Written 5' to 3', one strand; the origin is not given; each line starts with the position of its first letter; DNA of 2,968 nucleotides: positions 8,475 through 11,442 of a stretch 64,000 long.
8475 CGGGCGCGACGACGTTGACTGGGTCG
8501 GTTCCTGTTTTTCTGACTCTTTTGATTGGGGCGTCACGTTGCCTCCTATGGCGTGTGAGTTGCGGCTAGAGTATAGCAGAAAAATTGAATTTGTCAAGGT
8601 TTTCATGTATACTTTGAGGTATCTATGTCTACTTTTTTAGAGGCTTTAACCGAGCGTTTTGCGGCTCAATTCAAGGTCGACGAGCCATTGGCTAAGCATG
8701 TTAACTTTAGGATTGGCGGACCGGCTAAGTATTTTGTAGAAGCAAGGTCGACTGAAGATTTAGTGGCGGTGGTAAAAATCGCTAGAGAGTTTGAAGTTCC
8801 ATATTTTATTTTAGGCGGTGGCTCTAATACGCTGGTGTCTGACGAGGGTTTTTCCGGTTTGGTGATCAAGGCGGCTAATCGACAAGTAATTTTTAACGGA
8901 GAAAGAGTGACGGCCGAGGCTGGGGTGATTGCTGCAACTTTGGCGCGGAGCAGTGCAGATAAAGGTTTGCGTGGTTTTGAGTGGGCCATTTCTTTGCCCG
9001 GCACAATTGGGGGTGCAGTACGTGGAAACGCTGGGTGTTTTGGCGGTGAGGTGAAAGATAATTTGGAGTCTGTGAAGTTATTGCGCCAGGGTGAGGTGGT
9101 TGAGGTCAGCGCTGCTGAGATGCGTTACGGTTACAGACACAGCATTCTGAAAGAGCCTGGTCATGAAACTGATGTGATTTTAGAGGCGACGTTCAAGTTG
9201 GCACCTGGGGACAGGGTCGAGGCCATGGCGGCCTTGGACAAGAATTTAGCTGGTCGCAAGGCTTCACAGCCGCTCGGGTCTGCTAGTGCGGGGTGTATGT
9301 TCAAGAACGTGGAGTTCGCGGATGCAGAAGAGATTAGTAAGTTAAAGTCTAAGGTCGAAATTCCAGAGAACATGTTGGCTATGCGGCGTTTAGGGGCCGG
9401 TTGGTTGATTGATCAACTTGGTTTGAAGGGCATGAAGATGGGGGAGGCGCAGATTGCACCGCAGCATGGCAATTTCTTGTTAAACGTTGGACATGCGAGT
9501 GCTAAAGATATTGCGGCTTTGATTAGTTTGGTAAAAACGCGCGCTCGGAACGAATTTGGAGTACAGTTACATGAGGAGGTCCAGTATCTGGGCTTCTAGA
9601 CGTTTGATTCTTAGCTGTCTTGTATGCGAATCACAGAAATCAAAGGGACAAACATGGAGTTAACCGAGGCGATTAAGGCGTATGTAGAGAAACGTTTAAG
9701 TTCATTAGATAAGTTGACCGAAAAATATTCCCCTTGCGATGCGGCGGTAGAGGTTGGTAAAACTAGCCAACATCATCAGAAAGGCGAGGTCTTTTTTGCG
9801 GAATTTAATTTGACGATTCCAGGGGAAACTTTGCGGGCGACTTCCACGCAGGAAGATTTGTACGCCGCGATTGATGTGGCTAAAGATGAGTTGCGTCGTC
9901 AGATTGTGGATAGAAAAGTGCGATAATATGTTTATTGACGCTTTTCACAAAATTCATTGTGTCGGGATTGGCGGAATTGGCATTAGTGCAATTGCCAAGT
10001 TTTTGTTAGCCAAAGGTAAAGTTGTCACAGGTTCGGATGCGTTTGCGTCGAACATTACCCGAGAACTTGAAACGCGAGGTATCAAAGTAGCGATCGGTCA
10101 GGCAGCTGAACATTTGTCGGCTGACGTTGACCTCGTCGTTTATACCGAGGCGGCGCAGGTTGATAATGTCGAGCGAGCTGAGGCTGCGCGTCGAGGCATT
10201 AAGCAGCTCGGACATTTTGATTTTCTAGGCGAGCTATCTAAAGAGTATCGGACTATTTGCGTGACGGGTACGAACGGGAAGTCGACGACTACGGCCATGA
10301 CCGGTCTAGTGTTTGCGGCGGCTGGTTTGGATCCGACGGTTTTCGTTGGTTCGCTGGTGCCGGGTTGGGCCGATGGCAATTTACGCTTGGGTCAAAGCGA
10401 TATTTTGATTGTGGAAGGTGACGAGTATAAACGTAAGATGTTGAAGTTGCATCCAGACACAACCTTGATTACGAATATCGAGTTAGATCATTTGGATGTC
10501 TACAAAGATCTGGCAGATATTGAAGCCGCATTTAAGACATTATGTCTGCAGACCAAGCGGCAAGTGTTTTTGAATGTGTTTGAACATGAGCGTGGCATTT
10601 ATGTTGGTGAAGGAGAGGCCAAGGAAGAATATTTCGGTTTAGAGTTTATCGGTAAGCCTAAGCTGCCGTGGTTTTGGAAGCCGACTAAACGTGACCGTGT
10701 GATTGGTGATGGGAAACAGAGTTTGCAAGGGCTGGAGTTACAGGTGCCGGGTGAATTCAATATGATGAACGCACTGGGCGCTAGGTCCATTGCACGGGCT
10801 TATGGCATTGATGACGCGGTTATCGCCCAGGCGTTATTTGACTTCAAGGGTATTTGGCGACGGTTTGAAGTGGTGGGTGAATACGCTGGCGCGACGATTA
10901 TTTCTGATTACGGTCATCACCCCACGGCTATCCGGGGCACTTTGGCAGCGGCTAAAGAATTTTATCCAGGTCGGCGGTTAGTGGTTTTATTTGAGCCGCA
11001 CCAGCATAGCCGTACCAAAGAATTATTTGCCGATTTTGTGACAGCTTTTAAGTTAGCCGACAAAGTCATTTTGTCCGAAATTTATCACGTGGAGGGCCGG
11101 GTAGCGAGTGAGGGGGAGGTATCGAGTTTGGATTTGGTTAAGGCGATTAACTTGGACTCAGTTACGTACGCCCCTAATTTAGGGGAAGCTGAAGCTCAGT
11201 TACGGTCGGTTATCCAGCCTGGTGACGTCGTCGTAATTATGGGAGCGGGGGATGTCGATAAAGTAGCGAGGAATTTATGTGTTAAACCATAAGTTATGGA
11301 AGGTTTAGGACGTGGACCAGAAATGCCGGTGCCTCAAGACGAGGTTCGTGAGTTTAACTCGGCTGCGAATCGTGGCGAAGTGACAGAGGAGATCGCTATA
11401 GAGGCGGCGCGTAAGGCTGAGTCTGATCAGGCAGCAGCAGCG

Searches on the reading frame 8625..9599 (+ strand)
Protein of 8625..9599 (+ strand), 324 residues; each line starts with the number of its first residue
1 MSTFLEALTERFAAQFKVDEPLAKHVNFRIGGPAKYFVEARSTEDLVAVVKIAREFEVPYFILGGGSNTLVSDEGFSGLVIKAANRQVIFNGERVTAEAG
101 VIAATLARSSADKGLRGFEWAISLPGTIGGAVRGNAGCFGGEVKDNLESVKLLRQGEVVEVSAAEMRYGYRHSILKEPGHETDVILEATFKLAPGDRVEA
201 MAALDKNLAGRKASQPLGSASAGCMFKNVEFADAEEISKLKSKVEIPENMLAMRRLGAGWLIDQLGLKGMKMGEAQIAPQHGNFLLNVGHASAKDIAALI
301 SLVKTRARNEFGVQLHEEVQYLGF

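Call 8: search_protein_families(library=pfam, proteins=[window:8625-9599:+])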
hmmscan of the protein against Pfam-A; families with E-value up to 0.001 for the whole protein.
window:8625-9599:+ (324 aa): 2 families
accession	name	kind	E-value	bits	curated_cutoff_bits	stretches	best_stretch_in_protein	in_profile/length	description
PF02873.21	MurB_C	-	5.5e-27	94.3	27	1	202-321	4-98/99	UDP-N-acetylenolpyruvoylglucosamine reductase, C-terminal domain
PF01565.28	FAD_binding_4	-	2.6e-21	76.2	26.4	1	35-161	2-138/139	FAD binding domain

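Call 16: find_related_loci(query=window:8625-9599:+, collection=genome_contigs, flank=4000)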
Query window:8625-9599:+ (324 aa) in genome_contigs; peptide patterns used: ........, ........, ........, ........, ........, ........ (x = any residue, [..] = any of these).
121 stretches matched a pattern; 14 encode a relative of the query (tblastn E <= 1e-3); 14 distinct loci.
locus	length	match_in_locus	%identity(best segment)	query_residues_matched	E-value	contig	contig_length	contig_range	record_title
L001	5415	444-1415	78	1-324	9e-177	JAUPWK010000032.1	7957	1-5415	MAG: Patescibacteria group bacterium isolate erpe_2018_sw_45hr_WHONDRS-SW48-000100_B_bin.48 scaffold_510820, whole genom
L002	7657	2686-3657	78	1-324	2e-175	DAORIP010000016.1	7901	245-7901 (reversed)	MAG TPA_asm: bacterium isolate AMR_MDS_5574 NODE_1620_length_7901_cov_4.960617, whole genome shotgun sequence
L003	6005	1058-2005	52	6-324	2e-108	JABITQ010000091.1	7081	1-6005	MAG: Candidatus Uhrbacteria bacterium isolate SI072_bin28 k141_1488174, whole genome shotgun sequence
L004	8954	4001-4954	49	6-324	4e-99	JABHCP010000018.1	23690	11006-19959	MAG: Candidatus Uhrbacteria bacterium isolate SI037_bin110 k141_1690663, whole genome shotgun sequence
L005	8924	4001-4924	47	16-324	3e-97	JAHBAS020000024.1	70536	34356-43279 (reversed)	MAG: Candidatus Uhrbacteria bacterium isolate AQU-09 c_000000080276, whole genome shotgun sequence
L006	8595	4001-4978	48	1-324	1e-96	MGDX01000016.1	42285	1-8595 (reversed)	MAG: Candidatus Uhrbacteria bacterium RIFCSPHIGHO2_02_FULL_53_13 rifcsphigho2_02_scaffold_2069, whole genome shotgun seq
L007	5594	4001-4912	46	20-324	5e-95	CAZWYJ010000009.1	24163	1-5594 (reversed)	MAG TPA_asm: uncultured Gammaproteobacteria bacterium isolate SRP294416_co1_128 genome assembly, contig: NODE_3894_lengt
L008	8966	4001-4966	44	6-324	2e-90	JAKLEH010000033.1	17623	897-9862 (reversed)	MAG: Patescibacteria group bacterium isolate RA.bin129 RA.bin129_33, whole genome shotgun sequence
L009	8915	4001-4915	49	1-324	1e-96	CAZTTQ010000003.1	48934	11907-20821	MAG TPA_asm: uncultured Gammaproteobacteria bacterium isolate SRP278252_co2_124 genome assembly, contig: NODE_1184_lengt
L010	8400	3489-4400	42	22-324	2e-76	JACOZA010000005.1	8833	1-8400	MAG: Candidatus Sungiibacteriota bacterium isolate NC_groundwater_193_Ag_S-0.1um_51_7 S4_GD2017_2_S1_scaffold_9142, whol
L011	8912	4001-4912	42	22-324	6e-73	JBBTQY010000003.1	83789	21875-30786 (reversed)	MAG: Patescibacteria group bacterium isolate H41-bin076_1 H41_bin076_1_000000000003, whole genome shotgun sequence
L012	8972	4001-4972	39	12-322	2e-71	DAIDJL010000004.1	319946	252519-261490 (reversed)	MAG TPA_asm: Candidatus Parcubacteria bacterium isolate clean384 k141_1411868, whole genome shotgun sequence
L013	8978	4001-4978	37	8-320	3e-62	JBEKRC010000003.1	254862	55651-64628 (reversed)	MAG: Minisyncoccia bacterium isolate SPRUCE 501 SPRUCE_501_3, whole genome shotgun sequence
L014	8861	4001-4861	31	22-323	5e-37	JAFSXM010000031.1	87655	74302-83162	MAG: Rickettsiales bacterium isolate RGIG3563 Goat_Rumen.Co__c2935507, whole genome shotgun sequence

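Call 21: search_protein_families(library=pfam, max_evalue=10, proteins=[L002:1734-2210:-])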
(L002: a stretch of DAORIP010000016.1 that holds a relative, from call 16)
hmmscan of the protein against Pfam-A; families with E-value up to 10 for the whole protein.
L002:1734-2210:- (158 aa): 0 families

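Call 71: find_encoding_contigs(protein=window:8625-9599:+, flank=2500, max_places=10)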
Protein window:8625-9599:+ (324 aa): 2 contigs read that carry it; 1 place shown.
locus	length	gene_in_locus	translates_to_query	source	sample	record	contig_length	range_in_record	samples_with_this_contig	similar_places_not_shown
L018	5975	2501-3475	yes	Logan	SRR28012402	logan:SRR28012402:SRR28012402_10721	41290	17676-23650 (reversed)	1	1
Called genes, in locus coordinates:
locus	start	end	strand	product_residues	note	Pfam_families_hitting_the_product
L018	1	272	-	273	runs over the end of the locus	-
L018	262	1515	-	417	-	PF00464:SHMT, PF00155:Aminotran_1_2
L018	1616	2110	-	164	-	-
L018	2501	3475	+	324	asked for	PF01565:FAD_binding_4, PF02873:MurB_C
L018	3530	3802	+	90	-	PF02482:Ribosomal_S30AE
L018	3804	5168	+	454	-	PF01225:Mur_ligase, PF08245:Mur_ligase_M, PF02875:Mur_ligase_C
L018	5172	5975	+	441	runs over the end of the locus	-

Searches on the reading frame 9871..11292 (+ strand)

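Call 8: search_protein_families(library=pfam, proteins=[window:9871-11292:+])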
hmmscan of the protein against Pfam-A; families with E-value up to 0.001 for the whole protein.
window:9871-11292:+ (473 aa): 3 families
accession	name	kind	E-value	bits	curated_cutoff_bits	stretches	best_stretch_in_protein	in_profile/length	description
PF02875.26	Mur_ligase_C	-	1.2e-23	84.8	28.4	1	330-460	1-127/127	Mur ligase, glutamate ligase domain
PF01225.30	Mur_ligase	-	1.4e-19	70.7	21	1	27-126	1-94/95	Mur ligase family, catalytic domain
PF08245.18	Mur_ligase_M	-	8.4e-12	45.9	24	1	131-304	1-196/200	Mur ligase middle domain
